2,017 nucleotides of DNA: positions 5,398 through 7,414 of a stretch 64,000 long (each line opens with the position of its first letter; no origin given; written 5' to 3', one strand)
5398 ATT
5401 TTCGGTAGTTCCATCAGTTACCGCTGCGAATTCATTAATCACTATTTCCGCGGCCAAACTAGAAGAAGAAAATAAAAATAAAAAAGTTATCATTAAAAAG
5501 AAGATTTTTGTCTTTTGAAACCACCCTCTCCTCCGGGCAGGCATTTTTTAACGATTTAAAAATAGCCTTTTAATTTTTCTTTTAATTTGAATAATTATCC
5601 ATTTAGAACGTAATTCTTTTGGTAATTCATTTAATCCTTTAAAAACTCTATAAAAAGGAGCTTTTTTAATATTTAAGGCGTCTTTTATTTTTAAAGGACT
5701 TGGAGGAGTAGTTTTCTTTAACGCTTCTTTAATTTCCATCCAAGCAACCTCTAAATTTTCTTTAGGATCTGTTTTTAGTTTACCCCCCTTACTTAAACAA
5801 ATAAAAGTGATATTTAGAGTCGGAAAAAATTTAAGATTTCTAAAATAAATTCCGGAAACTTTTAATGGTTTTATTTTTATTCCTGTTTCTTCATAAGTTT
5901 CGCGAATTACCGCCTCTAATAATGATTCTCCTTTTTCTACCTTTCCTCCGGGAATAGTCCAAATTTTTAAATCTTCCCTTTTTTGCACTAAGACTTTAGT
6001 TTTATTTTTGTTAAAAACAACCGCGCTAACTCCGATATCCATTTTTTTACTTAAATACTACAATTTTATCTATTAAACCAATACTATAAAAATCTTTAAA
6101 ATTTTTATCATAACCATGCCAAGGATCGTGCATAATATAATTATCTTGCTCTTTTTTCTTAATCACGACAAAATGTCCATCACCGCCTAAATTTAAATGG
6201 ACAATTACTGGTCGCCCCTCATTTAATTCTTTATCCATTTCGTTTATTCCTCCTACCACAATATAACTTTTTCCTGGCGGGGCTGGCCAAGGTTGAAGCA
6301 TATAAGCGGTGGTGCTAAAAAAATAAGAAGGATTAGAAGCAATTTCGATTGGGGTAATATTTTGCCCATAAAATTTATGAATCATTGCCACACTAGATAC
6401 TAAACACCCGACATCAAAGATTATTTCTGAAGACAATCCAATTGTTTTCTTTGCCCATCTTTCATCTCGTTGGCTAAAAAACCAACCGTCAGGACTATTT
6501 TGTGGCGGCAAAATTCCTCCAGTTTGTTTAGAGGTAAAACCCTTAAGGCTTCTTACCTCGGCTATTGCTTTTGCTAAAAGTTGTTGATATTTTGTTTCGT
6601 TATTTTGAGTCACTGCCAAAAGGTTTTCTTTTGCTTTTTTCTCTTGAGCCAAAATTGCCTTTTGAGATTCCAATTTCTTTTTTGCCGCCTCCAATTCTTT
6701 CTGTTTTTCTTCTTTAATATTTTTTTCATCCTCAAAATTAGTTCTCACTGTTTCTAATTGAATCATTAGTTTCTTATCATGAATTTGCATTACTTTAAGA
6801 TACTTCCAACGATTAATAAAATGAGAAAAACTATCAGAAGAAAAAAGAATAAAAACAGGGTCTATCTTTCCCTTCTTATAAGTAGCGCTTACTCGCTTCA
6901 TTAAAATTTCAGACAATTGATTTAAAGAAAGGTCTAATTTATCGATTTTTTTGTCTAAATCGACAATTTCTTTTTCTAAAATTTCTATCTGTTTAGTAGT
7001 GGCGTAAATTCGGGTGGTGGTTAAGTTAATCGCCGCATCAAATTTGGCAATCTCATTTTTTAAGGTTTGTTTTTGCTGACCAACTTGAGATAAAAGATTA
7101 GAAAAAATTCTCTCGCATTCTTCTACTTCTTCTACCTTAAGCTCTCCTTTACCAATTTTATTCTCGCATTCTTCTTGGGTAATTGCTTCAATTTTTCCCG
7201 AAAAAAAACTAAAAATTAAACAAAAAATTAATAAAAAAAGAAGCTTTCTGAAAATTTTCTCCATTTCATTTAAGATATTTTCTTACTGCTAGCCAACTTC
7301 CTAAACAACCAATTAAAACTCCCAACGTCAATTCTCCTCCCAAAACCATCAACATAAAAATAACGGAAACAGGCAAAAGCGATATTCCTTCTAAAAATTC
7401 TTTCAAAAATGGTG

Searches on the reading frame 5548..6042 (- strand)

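Call 4: search_protein_families(library=pfam, proteins=[window:5548-6042:-], max_evalue=0.01)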
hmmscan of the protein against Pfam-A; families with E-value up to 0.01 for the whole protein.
window:5548-6042:- (164 aa): 3 families
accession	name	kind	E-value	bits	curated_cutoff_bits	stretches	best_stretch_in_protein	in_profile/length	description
PF00293.34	NUDIX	-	1.4e-20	74.1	21.1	1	4-117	5-128/134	NUDIX domain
PF14815.12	NUDIX_4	-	1.8e-05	24.9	35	1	8-115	4-105/113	NUDIX domain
PF22327.2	Nudt16-like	-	0.0025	18.2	27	1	12-62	20-70/161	U8 snoRNA-decapping enzyme-like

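Call 5: search_protein_families(library=ncbifam, proteins=[window:5548-6042:-], max_evalue=0.01)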
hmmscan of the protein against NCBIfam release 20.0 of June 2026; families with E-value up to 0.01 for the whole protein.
window:5548-6042:- (164 aa): 25 families
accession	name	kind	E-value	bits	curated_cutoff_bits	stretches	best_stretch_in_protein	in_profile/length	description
NF006530.0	PRK08999.1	equivalog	8.7e-12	44.7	245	1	3-120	6-125/315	Nudix family hydrolase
NF041652.1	Nud_hyd_Dein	equivalog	4e-10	40.1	200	1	8-67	19-84/152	Nudix hydrolase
NF001299.0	PRK00241.1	equivalog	4e-10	39.6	158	1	20-109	153-240/263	NAD(+) diphosphatase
NF006961.0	PRK09438.1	equivalog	6.5e-10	38.7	103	1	7-58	13-64/151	dihydroneopterin triphosphate diphosphatase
NF011922.0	PRK15393.1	equivalog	4.8e-09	36.1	152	1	8-111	43-151/182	NUDIX hydrolase YfcD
TIGR02705.1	nudix_YtkD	equivalog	8.4e-09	35.2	154.4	1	29-66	48-85/156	RNA deprotection pyrophosphohydrolase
TIGR00586.1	mutt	equivalog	1.5e-08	34.7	97.9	1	7-122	10-126/129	8-oxo-dGTP diphosphatase MutT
NF008044.0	PRK10776.1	equivalog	3.2e-08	33.5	148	1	8-121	10-124/130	8-oxo-dGTP diphosphatase MutT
NF001936.0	PRK00714.1-3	equivalog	1.3e-07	31.6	118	1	5-56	10-65/155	RNA pyrophosphohydrolase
NF007834.0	PRK10546.1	equivalog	1.8e-07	31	156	1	3-60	4-64/135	pyrimidine (deoxy)nucleoside triphosphate diphosphatase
NF001934.0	PRK00714.1-1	equivalog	3.6e-07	29.8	241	1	7-62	13-67/176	RNA pyrophosphohydrolase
NF001938.0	PRK00714.1-5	equivalog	8.9e-07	28.4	116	1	5-56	16-75/172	RNA pyrophosphohydrolase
NF001937.0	PRK00714.1-4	equivalog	1.6e-06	27.8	139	1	7-61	12-66/161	RNA pyrophosphohydrolase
NF003788.0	PRK05379.1-5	equivalog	6.9e-06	25.6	354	1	7-62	218-274/351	bifunctional nicotinamide-nucleotide adenylyltransferase/Nudix hydroxylase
NF001935.0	PRK00714.1-2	equivalog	8.8e-06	25.3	259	1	8-64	13-69/183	RNA pyrophosphohydrolase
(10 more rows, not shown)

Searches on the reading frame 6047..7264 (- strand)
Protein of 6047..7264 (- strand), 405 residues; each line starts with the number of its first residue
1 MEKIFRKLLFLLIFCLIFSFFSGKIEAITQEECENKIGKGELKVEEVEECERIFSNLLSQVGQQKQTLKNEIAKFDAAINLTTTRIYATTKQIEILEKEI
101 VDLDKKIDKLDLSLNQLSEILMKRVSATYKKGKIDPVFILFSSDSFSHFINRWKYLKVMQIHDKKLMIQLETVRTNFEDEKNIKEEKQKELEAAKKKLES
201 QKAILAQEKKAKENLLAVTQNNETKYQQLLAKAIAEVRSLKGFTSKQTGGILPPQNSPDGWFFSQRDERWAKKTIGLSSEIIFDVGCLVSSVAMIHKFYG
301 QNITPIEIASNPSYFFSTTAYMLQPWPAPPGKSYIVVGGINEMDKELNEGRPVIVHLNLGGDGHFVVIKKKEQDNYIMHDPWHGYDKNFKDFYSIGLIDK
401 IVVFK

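Call 4: search_protein_families(library=pfam, proteins=[window:6047-7264:-], max_evalue=0.01)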
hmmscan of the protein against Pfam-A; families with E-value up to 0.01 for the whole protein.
window:6047-7264:- (405 aa): 3 families
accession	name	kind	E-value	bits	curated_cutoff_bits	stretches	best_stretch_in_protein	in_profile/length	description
PF24568.1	CC_PcsB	-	7e-07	29.5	27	1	107-174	1-69/75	Peptidoglycan hydrolase PcsB, coiled-coil domain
PF13529.12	Peptidase_C39_2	-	7.7e-07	30.2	24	1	283-382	12-143/143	Peptidase_C39 like family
PF03412.21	Peptidase_C39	-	4.3e-06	27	22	1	351-385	76-109/133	Peptidase C39 family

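Call 5: search_protein_families(library=ncbifam, proteins=[window:6047-7264:-], max_evalue=0.01)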
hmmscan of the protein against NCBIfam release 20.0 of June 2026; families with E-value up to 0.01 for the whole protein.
window:6047-7264:- (405 aa): 4 families
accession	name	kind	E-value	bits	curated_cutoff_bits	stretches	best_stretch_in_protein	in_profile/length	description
NF008644.1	PRK11637.1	equivalog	5.6e-09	35.5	270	1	60-232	22-194/385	murein hydrolase activator EnvC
NF038218.1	IcmG_DotF_IVB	equivalog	0.0024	17.6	200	1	45-119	113-187/266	type IVB secretion system protein IcmG/DotF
NF046104.1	PptglHdxlasePcsB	equivalog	0.0041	16.4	450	1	57-236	40-225/400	peptidoglycan hydrolase PcsB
NF058616.2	C39_FapD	equivalog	0.007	15.7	330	0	352-392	126-166/224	fibril amyloid maturation endopeptidase FapD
